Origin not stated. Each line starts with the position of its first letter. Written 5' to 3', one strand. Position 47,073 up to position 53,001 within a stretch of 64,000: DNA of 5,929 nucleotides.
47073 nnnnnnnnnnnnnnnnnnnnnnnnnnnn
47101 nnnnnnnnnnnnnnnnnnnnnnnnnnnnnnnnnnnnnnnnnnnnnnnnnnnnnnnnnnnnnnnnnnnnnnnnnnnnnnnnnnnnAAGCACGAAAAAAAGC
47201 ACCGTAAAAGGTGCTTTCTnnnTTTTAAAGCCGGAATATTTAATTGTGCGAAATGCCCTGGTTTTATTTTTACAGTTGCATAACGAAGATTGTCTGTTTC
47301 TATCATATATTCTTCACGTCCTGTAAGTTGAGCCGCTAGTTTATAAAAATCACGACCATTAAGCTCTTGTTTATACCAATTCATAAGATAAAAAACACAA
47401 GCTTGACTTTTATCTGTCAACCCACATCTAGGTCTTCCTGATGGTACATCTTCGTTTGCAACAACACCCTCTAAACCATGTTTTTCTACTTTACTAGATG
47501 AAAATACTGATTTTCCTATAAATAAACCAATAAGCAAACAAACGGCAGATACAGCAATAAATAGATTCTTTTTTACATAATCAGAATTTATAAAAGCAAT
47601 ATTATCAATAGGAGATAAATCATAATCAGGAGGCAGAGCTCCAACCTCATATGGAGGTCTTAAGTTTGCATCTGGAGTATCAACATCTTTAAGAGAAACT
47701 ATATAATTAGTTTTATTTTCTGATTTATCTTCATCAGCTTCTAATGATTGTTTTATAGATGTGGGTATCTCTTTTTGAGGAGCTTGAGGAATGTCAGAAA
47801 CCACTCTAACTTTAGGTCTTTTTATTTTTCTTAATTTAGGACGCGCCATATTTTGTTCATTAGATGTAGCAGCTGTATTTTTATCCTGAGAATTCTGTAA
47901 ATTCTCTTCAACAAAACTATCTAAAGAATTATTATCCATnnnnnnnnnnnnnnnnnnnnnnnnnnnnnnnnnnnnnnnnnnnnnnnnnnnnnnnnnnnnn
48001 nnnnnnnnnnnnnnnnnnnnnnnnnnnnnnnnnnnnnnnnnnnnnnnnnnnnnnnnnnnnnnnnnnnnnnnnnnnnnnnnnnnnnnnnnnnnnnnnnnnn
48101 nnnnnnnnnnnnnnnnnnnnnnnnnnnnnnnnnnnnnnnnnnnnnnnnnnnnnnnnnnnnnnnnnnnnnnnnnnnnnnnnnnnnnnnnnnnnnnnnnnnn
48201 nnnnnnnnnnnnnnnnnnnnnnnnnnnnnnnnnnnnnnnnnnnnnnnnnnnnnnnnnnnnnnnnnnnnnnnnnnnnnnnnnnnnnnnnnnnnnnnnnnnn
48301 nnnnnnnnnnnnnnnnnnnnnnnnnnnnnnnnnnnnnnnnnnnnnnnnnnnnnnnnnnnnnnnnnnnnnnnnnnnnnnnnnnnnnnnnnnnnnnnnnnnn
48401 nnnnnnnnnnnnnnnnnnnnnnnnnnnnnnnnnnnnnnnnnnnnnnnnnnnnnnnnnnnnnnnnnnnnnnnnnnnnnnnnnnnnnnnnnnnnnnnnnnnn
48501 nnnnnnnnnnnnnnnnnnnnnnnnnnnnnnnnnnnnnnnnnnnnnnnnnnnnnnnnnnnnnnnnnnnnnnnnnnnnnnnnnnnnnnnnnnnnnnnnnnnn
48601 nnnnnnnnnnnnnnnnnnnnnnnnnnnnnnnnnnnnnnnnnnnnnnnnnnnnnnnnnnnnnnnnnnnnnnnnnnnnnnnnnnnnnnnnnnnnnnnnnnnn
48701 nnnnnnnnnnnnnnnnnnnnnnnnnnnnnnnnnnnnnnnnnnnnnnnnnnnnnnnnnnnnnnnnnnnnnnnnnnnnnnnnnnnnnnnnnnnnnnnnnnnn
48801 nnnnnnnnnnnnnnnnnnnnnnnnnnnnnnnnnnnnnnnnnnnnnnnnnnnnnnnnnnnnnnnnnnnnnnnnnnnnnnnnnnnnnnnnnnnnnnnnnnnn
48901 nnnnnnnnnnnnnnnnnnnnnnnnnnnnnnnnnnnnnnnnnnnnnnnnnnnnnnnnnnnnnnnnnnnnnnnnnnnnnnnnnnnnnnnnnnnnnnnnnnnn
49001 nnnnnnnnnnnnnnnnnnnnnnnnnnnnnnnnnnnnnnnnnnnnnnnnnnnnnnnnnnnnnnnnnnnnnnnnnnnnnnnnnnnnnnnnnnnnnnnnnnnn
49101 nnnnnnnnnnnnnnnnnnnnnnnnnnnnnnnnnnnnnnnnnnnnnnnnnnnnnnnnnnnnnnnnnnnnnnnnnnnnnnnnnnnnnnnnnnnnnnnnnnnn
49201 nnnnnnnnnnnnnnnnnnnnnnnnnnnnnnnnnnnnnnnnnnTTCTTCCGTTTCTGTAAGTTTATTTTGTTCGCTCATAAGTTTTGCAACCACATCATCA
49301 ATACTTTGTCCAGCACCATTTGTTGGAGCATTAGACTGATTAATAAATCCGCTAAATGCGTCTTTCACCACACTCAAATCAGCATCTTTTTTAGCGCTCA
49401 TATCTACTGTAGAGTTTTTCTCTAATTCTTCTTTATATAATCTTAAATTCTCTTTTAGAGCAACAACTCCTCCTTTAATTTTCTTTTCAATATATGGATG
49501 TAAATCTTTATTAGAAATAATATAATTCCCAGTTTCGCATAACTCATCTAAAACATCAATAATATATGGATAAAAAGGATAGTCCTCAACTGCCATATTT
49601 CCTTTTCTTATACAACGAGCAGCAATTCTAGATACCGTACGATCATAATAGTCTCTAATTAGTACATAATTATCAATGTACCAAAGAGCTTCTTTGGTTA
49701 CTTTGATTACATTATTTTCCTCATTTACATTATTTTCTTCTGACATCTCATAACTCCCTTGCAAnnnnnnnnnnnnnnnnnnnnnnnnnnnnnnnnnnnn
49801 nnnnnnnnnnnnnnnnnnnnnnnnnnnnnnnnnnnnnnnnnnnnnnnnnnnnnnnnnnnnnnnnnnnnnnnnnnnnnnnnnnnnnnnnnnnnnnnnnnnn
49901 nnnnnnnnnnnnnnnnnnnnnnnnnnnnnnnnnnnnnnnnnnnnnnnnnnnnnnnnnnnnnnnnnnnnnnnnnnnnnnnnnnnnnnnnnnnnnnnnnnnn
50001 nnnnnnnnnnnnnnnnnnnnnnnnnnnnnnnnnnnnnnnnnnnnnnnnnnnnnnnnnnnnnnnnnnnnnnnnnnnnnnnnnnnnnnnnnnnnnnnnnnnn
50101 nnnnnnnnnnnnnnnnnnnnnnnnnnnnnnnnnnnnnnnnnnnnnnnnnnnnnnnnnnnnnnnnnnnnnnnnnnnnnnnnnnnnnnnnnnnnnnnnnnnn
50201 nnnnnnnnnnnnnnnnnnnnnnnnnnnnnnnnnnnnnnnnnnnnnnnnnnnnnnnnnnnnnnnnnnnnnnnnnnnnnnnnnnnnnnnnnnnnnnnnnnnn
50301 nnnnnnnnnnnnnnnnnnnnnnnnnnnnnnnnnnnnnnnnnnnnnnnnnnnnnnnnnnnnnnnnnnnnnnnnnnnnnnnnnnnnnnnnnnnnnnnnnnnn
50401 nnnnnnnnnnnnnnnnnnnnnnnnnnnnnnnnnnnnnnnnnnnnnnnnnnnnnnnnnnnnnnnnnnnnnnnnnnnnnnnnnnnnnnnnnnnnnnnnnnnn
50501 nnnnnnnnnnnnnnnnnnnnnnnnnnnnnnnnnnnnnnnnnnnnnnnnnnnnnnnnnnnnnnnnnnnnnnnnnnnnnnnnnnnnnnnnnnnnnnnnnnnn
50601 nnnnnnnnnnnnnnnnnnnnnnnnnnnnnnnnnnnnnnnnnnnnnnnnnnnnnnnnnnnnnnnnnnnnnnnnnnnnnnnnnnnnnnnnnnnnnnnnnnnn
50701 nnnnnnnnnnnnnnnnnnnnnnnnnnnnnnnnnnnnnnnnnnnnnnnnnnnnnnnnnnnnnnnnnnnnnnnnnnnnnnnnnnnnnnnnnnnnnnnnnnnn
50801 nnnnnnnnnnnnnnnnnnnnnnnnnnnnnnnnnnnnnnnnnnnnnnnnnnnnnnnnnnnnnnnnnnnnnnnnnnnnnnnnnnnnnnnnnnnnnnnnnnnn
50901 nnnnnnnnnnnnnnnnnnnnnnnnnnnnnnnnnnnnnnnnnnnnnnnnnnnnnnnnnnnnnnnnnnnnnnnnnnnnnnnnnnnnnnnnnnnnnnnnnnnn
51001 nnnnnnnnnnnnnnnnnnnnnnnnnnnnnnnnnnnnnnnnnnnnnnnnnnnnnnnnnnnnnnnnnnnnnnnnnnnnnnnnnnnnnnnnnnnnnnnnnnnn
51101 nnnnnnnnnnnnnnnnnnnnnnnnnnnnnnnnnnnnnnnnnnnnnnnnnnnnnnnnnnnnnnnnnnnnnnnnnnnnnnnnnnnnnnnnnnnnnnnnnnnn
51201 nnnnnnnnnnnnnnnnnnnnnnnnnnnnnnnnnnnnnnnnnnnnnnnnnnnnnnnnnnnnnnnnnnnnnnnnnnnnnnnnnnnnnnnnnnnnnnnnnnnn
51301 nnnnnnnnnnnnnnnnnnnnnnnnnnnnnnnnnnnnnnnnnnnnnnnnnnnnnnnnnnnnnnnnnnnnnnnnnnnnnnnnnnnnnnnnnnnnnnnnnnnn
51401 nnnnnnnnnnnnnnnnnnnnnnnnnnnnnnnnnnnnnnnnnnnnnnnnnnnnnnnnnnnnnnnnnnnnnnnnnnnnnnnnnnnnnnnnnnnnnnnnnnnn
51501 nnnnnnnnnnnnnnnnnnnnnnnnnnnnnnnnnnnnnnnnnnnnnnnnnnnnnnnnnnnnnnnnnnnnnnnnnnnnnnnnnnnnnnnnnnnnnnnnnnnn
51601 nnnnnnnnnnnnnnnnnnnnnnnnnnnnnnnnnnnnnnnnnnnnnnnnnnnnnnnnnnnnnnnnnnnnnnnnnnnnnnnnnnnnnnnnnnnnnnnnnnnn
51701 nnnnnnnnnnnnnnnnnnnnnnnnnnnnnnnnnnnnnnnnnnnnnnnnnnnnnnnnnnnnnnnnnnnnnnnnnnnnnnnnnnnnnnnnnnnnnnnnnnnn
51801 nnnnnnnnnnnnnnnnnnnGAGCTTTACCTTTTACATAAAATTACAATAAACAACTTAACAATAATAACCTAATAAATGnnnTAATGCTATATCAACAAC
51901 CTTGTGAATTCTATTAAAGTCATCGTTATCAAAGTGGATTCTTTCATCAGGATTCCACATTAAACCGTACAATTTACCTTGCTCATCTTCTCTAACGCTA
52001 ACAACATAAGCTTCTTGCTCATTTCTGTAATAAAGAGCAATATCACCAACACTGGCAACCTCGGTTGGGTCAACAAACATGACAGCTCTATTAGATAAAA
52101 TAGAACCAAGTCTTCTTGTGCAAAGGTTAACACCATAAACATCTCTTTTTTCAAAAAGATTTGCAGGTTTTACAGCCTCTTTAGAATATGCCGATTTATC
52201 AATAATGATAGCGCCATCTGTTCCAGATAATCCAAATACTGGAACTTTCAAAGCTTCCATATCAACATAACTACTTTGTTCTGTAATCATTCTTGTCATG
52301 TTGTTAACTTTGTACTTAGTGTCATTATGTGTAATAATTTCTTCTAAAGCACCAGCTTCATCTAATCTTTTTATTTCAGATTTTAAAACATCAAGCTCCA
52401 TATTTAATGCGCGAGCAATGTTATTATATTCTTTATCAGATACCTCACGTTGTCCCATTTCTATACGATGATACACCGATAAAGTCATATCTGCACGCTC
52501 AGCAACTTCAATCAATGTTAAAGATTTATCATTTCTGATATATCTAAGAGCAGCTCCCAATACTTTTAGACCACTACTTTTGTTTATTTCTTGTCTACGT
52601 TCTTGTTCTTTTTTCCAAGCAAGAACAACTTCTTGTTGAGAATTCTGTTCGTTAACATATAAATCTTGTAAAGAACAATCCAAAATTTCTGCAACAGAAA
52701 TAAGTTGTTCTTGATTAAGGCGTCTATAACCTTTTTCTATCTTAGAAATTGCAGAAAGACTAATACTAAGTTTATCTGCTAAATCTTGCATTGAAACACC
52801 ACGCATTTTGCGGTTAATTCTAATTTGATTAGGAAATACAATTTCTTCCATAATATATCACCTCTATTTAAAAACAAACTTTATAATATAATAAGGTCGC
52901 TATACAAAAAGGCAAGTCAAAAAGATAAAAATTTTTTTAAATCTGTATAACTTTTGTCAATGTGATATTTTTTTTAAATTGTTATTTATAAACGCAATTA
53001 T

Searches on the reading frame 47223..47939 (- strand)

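Call 48: search_protein_families(library=pfam, proteins=[window:47223-47939:-], max_evalue=1)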
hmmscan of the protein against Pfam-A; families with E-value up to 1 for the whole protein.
window:47223-47939:- (239 aa): 1 family
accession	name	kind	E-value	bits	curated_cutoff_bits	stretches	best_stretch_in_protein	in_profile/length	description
PF07052.16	Hep_59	-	0.086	14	22.7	1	3-90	12-86/103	Hepatocellular carcinoma-associated antigen 59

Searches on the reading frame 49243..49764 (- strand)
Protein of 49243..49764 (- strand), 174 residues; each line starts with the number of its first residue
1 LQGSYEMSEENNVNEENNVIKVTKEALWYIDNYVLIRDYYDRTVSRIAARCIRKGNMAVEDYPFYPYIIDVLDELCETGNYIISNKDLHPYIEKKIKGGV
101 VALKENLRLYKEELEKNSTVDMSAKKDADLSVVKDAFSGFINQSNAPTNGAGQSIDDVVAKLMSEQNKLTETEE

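Call 48: search_protein_families(library=pfam, proteins=[window:49243-49764:-], max_evalue=1)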
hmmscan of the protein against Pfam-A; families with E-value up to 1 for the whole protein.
window:49243-49764:- (174 aa): 3 families
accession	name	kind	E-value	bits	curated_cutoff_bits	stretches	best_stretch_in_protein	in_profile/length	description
PF00162.24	PGK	-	0.00086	18.8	27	1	94-165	99-168/379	Phosphoglycerate kinase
PF08408.16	DNA_pol_B_3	-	0.012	16.3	25.5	1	70-131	34-93/128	DNA polymerase family B viral insert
PF00258.30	Flavodoxin_1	-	0.12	12.9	25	1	119-164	78-118/143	Flavodoxin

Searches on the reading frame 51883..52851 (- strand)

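Call 48: search_protein_families(library=pfam, proteins=[window:51883-52851:-], max_evalue=1)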
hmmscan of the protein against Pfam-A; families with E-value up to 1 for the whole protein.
window:51883-52851:- (323 aa): 13 families
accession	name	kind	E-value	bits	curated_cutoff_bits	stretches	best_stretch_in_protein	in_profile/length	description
PF01381.28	HTH_3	-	1.6e-23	82.9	23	2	10-64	1-55/55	Helix-turn-helix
PF13560.12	HTH_31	-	9.4e-14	51.9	27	2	98-153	2-58/64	Helix-turn-helix domain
PF12844.13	HTH_19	-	7.4e-11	42.2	30.2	2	14-65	8-59/64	Helix-turn-helix domain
PF13443.12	HTH_26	-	1.9e-09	38.1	22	1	15-66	7-59/63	Cro/C1-type HTH DNA-binding domain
PF13413.12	HTH_25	-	1.4e-05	25.2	24.6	1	11-47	3-40/62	Helix-turn-helix domain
PF13412.12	HTH_24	-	0.0001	22.3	21.9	1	18-37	17-36/48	Winged helix-turn-helix DNA-binding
PF04545.22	Sigma70_r4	-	0.00049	20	24.1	1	16-40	18-42/50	Sigma-70, region 4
PF09339.16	HTH_IclR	-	0.011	15.9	22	0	102-129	9-37/52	IclR helix-turn-helix domain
PF18004.6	RPN2_C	-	0.016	15.5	26.8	1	169-218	99-149/160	26S proteasome regulatory subunit RPN2 C-terminal domain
PF03562.22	MltA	-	0.029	14.8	24.3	1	67-153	40-126/163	MltA specific insert domain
PF07022.19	Phage_CI_repr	-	0.031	15.1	22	1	18-69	11-62/65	Bacteriophage CI repressor helix-turn-helix domain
PF08279.18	HTH_11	-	0.047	14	25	1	17-37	14-34/55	HTH domain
PF13384.12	HTH_23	-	0.18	12.1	24.6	1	17-50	16-49/50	Homeodomain-like domain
